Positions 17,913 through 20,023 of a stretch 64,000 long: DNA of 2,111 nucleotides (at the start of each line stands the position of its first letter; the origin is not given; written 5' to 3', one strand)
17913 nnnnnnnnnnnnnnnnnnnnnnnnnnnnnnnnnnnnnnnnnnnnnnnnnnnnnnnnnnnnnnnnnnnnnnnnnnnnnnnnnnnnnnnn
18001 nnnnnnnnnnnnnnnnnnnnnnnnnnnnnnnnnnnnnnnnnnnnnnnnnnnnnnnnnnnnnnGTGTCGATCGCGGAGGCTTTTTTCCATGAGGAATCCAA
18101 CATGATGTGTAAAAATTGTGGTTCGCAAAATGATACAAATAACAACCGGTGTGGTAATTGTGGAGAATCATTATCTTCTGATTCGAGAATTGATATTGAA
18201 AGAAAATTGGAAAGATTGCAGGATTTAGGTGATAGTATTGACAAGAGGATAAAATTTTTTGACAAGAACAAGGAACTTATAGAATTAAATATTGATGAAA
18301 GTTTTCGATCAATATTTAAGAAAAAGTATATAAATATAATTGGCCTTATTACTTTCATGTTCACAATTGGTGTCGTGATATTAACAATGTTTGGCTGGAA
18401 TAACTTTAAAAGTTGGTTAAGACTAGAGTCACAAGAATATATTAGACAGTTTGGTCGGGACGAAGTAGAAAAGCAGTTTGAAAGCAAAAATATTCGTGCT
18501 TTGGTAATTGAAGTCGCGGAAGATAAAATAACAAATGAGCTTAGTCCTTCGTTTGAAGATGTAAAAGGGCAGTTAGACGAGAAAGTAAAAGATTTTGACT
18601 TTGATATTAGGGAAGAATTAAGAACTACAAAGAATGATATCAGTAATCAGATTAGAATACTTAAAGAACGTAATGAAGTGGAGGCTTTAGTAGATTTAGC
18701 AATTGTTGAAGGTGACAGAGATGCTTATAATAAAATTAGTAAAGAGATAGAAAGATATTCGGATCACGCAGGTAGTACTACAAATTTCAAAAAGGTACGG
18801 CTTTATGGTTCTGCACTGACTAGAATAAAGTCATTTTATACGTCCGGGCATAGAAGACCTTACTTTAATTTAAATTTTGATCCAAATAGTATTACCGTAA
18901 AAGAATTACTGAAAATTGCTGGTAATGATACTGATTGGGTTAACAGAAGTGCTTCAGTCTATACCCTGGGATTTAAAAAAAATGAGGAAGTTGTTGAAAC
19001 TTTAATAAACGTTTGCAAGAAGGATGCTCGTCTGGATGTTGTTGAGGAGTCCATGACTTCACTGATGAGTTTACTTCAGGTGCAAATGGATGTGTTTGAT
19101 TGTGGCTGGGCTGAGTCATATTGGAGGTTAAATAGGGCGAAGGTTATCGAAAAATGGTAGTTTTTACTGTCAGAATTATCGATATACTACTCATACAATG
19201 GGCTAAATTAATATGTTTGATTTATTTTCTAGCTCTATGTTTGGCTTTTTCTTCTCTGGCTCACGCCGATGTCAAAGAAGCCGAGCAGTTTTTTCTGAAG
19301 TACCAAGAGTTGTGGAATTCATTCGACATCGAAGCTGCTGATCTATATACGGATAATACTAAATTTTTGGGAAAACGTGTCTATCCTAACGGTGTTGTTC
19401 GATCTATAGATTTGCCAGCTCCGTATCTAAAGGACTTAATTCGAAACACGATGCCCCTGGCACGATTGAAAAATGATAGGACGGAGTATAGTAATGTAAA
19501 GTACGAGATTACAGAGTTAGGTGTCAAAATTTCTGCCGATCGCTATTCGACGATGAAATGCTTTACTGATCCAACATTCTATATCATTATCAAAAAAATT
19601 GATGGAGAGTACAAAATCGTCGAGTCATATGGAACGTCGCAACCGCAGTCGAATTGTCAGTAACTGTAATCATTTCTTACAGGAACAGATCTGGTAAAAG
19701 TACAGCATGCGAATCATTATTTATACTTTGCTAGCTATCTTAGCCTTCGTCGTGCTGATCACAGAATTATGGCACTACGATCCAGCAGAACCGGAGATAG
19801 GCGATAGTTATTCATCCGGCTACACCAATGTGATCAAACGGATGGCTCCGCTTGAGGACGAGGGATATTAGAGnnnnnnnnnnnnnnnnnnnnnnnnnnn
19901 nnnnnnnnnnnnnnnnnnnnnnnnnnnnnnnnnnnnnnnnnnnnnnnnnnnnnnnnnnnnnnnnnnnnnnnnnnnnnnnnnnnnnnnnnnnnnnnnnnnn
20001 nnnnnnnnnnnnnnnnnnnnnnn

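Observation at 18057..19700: AT-rich two-gene islet inserted right after the nrdAB terminator: Zn-ribbon/TM/coiled-coil/HEAT-like protein plus secreted NTF2-like protein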

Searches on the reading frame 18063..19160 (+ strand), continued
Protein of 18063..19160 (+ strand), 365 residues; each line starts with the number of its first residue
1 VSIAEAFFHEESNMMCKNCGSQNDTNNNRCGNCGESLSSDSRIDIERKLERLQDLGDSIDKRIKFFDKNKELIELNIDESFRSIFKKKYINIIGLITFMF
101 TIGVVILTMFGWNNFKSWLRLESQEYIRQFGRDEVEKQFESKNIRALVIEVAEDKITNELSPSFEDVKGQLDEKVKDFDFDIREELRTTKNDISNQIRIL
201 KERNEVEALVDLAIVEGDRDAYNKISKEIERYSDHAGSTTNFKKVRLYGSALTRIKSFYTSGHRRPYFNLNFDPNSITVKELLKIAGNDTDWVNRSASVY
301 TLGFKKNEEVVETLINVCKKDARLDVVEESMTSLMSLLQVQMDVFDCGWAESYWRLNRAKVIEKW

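Call 90: search_protein_families(library=padloc, proteins=[P0014, P0018, P0017, P0004, P0019, P0020, P0010, P0011, P0003, P0006], max_evalue=0.01)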
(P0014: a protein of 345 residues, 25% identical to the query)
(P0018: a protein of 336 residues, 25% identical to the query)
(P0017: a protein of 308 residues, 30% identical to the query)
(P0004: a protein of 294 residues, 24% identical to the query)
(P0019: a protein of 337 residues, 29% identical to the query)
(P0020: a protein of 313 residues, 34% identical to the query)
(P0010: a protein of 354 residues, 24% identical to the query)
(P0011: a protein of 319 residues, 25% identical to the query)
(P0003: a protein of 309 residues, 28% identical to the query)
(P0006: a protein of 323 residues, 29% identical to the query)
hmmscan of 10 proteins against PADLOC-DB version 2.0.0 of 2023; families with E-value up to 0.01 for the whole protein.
P0014 (345 aa): 2 families
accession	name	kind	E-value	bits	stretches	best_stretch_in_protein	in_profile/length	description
PDLC03841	LeoBC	-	0.00014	19.2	1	28-177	306-452/601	-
PDLC02919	HEAT-ARM_XIII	-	0.0027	13.1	1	261-312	706-757/1972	-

P0018 (336 aa): 0 families

P0017 (308 aa): 0 families

P0004 (294 aa): 0 families

P0019 (337 aa): 0 families

P0020 (313 aa): 0 families

P0010 (354 aa): 4 families
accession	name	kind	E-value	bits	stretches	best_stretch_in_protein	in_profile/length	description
PDLC00598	ZorA1|ZorA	-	0.003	14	1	75-183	383-488/663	MotA/ExbB/TolQ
PDLC00601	ZorA1|ZorA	-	0.0035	14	1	87-180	370-508/699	MotA/ExbB/TolQ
PDLC01010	Csm2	-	0.0099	14.9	0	85-152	3-73/96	CRISPR type III-A/MTUBE-associated protein Csm2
PDLC01260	Csm2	-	0.0099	14.9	0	85-154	3-67/86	CAS-III-A; effector_SS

P0011 (319 aa): 1 family
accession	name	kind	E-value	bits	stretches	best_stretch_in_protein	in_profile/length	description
PDLC04622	PDC-M38B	-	6e-06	24.1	1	57-142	106-190/246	-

P0003 (309 aa): 1 family
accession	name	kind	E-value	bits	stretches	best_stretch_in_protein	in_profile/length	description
PDLC03841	LeoBC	-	0.00074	16.7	1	36-147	355-465/601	-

P0006 (323 aa): 0 families

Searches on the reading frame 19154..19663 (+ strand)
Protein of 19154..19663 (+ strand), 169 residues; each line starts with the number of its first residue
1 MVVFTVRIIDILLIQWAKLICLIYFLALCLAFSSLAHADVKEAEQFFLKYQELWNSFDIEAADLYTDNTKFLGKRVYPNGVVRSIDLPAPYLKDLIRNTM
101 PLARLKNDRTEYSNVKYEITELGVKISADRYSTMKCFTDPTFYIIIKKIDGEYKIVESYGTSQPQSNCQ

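Call 4: search_protein_families(library=pfam, proteins=[window:19154-19663:+], max_evalue=1)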
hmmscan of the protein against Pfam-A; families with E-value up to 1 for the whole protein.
window:19154-19663:+ (169 aa): 1 family
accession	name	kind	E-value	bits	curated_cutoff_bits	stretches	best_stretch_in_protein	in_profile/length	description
PF20033.5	DUF6438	-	0.012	16.3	30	1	106-165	44-103/116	Domain of unknown function (DUF6438)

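Call 5: search_protein_families(library=padloc, proteins=[window:19154-19663:+], max_evalue=1)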
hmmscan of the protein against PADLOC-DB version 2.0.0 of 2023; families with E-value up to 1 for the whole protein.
window:19154-19663:+ (169 aa): 0 families

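Call 7: find_homologous_proteins(query=window:19154-19663:+)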
Query window:19154-19663:+ (169 aa): 1 proteins with E <= 0.001 among 35 candidates.
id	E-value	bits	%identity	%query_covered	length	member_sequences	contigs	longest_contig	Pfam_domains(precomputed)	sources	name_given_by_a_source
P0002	4.5e-108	376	100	100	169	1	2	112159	-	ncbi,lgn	-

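Call 38: search_protein_families(library=ncbifam, proteins=[window:19154-19663:+], max_evalue=1)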
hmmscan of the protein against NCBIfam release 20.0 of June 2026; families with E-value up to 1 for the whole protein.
window:19154-19663:+ (169 aa): 0 families

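Call 39: search_protein_families(library=phrogs, proteins=[window:19154-19663:+], max_evalue=1)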
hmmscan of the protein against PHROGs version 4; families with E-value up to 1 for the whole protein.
window:19154-19663:+ (169 aa): 1 family
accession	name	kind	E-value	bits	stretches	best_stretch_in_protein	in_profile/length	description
phrog_12978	-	unknown function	0.28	12.4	1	15-57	51-93/109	-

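Call 40: search_solved_structures(query=window:19154-19663:+, max_evalue=10, show_alignments=2)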
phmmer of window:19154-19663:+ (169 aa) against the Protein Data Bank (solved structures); distinct sequences matched with E-value up to 10: 0.

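Call 41: find_related_loci(query=window:19154-19663:+, collection=metagenome_contigs, flank=8000)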
Query window:19154-19663:+ (169 aa) in metagenome_contigs; peptide patterns used: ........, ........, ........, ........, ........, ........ (x = any residue, [..] = any of these).
140 stretches matched a pattern, but none encodes a relative of the query by tblastn (E <= 1e-3).

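Call 42: find_related_loci(query=window:19154-19663:+, collection=viral_contigs, flank=8000)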
Query window:19154-19663:+ (169 aa) in viral_contigs; peptide patterns used: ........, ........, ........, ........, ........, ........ (x = any residue, [..] = any of these).
7 stretches matched a pattern, but none encodes a relative of the query by tblastn (E <= 1e-3).

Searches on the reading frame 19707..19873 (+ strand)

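Call 38: search_protein_families(library=ncbifam, proteins=[window:19707-19873:+], max_evalue=1)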
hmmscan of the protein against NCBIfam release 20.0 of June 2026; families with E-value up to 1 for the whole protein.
window:19707-19873:+ (54 aa): 0 families

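Call 72: search_protein_families(library=pfam, proteins=[window:19707-19873:+], max_evalue=0.1)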
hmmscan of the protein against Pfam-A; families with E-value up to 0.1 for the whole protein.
window:19707-19873:+ (54 aa): 1 family
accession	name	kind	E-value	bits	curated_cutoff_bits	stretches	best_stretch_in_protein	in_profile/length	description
PF24374.1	DUF7530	-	0.047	13.9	27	1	7-30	94-117/220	Family of unknown function (DUF7530)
